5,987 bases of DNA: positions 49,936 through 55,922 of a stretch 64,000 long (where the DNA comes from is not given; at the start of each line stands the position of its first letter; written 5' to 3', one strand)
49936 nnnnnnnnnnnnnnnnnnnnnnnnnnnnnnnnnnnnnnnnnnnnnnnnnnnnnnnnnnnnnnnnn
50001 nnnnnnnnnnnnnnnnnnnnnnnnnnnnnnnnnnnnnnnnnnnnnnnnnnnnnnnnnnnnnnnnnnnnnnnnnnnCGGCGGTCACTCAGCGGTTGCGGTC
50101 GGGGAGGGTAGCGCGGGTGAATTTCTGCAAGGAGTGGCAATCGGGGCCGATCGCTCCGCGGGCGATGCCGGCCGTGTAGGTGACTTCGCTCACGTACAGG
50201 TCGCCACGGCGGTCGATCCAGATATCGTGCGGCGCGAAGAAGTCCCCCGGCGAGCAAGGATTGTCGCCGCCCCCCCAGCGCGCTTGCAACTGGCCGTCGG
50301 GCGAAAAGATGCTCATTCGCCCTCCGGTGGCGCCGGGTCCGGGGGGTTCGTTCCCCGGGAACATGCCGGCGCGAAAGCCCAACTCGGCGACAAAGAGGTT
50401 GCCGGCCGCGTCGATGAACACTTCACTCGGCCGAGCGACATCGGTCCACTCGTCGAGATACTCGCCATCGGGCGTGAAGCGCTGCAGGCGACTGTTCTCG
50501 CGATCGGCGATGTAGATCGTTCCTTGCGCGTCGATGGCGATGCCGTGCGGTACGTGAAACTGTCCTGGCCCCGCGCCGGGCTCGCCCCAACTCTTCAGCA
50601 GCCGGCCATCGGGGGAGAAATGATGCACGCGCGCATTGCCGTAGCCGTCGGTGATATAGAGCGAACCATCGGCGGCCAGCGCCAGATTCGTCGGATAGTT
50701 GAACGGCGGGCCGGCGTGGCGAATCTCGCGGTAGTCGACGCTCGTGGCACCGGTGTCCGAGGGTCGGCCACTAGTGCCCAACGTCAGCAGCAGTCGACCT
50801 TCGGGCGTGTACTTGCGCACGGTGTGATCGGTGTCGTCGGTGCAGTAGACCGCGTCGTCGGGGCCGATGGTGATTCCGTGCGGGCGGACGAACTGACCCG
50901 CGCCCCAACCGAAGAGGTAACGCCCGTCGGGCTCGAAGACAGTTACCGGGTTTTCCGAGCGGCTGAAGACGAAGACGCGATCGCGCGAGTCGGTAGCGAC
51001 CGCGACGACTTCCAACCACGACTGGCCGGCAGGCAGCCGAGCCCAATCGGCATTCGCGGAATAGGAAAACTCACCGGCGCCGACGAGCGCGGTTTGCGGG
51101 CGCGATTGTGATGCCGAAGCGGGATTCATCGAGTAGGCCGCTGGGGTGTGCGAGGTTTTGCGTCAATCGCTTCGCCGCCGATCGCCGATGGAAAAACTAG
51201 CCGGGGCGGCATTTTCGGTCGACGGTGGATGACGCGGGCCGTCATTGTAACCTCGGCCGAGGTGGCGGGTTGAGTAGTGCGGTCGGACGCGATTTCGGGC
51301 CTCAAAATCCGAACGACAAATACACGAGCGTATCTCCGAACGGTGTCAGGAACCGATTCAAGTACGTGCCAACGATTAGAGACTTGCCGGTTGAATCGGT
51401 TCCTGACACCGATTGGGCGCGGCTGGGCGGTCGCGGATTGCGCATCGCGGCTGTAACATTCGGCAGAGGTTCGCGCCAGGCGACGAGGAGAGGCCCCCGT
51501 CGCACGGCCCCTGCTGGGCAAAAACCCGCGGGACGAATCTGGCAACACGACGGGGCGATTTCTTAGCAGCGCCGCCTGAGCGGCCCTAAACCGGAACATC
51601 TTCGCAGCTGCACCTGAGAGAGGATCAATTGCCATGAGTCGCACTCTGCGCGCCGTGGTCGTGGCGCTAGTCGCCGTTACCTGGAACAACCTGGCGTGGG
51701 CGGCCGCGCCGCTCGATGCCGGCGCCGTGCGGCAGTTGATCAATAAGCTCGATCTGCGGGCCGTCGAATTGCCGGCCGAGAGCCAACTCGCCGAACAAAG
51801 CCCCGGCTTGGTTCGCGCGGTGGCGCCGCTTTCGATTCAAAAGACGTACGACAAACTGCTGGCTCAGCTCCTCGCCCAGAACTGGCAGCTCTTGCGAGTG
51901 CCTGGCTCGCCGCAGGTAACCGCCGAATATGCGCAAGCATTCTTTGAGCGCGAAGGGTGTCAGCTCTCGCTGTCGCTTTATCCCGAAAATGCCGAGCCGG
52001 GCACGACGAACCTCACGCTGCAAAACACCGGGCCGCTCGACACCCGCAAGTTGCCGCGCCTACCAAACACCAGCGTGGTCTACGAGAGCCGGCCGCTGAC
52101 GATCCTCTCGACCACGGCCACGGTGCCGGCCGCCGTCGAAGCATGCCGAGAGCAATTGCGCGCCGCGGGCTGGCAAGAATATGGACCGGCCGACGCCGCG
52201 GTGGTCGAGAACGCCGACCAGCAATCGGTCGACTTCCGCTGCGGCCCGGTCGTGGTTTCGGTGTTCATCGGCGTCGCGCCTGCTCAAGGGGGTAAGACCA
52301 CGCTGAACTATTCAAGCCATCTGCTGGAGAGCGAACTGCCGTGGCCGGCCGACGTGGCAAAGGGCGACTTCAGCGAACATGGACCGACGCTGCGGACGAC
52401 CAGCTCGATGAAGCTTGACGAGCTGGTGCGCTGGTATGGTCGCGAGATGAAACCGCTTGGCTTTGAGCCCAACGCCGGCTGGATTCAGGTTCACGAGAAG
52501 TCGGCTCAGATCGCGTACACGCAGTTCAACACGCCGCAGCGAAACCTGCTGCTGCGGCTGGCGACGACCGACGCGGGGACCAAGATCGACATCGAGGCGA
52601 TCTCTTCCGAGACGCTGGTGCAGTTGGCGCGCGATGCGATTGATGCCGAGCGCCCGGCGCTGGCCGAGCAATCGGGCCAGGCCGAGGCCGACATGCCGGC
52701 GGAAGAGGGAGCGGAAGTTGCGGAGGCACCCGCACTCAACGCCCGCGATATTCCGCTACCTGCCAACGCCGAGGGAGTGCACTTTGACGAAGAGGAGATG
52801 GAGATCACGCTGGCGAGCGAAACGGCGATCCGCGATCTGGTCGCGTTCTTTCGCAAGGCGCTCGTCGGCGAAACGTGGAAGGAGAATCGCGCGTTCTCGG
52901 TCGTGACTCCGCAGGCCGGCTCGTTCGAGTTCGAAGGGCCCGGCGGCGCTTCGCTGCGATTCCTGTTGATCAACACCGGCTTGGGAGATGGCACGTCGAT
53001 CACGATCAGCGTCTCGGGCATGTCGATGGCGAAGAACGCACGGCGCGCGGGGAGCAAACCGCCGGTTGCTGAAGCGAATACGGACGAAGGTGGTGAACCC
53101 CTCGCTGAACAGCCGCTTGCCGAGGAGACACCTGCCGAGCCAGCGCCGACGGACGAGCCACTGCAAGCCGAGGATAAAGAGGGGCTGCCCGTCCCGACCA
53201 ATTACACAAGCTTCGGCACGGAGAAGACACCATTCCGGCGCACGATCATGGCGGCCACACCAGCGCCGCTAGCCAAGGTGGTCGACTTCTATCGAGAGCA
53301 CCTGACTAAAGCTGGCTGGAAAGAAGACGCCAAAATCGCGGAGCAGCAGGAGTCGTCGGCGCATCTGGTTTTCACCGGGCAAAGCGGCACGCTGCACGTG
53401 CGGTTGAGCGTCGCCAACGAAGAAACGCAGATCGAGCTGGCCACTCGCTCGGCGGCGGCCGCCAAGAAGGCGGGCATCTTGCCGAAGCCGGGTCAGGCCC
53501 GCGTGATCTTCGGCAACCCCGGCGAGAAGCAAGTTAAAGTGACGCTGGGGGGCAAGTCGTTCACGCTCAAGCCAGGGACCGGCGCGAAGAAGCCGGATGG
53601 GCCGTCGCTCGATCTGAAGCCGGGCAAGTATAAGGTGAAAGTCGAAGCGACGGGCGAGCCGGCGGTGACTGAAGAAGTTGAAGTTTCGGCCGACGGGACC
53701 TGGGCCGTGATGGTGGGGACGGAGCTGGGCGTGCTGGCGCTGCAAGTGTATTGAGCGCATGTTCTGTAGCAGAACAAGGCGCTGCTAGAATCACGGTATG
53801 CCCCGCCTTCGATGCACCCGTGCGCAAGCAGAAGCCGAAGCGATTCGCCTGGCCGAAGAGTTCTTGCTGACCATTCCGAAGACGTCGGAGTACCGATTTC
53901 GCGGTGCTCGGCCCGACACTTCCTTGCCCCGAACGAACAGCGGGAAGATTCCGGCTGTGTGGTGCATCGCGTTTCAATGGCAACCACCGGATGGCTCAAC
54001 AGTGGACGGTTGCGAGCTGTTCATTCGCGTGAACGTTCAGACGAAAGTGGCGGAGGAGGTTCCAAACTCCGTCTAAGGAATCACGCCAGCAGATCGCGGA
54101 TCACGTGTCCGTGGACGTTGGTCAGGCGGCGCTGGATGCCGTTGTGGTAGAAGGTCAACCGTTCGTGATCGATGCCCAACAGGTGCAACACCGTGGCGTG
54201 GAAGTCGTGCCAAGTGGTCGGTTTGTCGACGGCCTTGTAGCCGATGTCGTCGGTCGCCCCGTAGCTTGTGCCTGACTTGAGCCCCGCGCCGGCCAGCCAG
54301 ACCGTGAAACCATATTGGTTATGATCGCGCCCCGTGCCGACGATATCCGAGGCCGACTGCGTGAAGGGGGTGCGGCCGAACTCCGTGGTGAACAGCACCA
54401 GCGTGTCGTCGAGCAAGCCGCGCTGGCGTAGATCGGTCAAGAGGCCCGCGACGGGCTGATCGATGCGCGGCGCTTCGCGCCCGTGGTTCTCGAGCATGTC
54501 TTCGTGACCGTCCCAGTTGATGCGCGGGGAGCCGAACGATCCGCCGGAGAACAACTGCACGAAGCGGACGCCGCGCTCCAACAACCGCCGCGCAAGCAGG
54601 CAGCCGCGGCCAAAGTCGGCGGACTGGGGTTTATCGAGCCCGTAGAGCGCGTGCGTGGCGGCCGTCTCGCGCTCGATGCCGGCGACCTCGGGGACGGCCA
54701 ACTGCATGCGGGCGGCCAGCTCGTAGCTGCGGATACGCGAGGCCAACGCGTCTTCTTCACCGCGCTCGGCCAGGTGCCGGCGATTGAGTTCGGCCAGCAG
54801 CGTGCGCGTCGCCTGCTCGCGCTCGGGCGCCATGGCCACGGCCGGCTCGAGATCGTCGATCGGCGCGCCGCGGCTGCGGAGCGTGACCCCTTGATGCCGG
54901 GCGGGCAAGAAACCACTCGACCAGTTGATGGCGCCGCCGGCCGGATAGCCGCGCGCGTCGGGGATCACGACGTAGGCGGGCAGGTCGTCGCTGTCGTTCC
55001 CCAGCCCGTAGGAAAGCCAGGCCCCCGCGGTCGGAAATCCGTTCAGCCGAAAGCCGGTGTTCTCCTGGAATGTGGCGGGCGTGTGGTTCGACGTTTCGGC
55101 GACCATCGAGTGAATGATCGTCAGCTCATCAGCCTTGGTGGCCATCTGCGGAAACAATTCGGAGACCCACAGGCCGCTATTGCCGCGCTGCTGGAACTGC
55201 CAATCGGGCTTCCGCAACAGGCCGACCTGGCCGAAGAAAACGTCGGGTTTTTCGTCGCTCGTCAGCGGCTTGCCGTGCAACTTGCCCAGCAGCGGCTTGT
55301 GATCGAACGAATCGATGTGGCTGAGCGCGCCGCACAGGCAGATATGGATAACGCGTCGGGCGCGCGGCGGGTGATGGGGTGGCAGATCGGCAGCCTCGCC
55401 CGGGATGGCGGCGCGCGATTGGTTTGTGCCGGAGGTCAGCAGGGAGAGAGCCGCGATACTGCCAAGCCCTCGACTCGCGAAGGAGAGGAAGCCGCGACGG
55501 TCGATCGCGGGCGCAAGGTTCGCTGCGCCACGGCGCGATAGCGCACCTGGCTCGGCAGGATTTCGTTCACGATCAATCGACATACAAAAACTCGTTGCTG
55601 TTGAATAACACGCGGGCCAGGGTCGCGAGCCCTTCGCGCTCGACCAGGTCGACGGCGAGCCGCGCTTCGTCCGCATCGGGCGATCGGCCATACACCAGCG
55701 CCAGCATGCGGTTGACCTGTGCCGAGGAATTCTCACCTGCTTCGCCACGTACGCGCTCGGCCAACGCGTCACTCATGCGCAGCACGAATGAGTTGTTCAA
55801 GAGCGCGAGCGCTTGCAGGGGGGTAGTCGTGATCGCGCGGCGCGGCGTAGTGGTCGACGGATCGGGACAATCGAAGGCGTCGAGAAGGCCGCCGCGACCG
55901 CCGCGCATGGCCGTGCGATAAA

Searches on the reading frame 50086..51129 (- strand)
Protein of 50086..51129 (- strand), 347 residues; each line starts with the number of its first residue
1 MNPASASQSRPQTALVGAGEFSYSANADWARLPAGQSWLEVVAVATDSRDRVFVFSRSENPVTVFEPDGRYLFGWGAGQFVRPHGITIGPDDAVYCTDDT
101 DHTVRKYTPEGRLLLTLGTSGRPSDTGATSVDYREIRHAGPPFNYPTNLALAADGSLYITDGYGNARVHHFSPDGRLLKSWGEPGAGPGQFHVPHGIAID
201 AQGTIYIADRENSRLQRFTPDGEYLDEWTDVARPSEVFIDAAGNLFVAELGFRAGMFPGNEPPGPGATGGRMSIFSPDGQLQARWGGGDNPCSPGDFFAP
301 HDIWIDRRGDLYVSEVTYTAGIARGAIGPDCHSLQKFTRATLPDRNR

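Call 18: search_protein_families(library=pfam, proteins=[window:50086-51129:-], max_evalue=0.001)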
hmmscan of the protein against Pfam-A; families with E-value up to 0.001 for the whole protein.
window:50086-51129:- (347 aa): 7 families
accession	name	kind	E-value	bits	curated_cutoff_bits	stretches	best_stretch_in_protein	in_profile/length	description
PF01436.27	NHL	-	5.8e-22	77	20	2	191-218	1-28/28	NHL repeat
PF17170.10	DUF5128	-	2.2e-12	47.3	22.9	1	153-227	52-127/321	6-bladed beta-propeller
PF08450.18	SGL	-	1e-08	35.5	26.3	1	193-229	185-221/246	SMP-30/Gluconolactonase/LRE-like region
PF24684.1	Vgb_lyase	-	2e-07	30.5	50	0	145-250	140-241/290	Virginiamycin B lyase family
PF10584.14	Proteasome_A_N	-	2.1e-07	30.9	27.7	0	171-178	8-15/23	Proteasome subunit A N-terminal signature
PF25021.1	TEN_NHL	-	1.7e-06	27.7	27.1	0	191-212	141-162/357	Teneurin NHL domain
PF13449.12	Phytase-like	-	2.4e-05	24.8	27.6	0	196-228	72-104/284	Esterase-like activity of phytase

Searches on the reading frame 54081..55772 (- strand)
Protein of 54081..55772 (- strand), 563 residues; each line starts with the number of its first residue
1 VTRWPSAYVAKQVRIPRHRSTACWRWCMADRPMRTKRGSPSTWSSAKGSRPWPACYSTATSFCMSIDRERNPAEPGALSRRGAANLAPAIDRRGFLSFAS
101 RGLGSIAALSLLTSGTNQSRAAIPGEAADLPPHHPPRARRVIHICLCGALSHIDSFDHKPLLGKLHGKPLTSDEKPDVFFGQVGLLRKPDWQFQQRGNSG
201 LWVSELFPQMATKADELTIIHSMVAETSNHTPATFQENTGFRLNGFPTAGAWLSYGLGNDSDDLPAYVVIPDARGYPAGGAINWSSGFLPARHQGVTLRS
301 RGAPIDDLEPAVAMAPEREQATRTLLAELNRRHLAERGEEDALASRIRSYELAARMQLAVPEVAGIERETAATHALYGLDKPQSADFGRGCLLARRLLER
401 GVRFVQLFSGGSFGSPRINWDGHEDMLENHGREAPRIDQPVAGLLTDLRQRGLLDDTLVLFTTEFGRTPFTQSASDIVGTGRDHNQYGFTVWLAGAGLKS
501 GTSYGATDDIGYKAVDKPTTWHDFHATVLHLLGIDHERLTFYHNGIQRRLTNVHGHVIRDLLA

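Call 18: search_protein_families(library=pfam, proteins=[window:54081-55772:-], max_evalue=0.001)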
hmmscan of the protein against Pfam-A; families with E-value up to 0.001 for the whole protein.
window:54081-55772:- (563 aa): 1 family
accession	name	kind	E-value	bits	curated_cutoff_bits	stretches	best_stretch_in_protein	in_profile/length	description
PF07394.17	DUF1501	-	1.4e-140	469.3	27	1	138-562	1-390/390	Protein of unknown function (DUF1501)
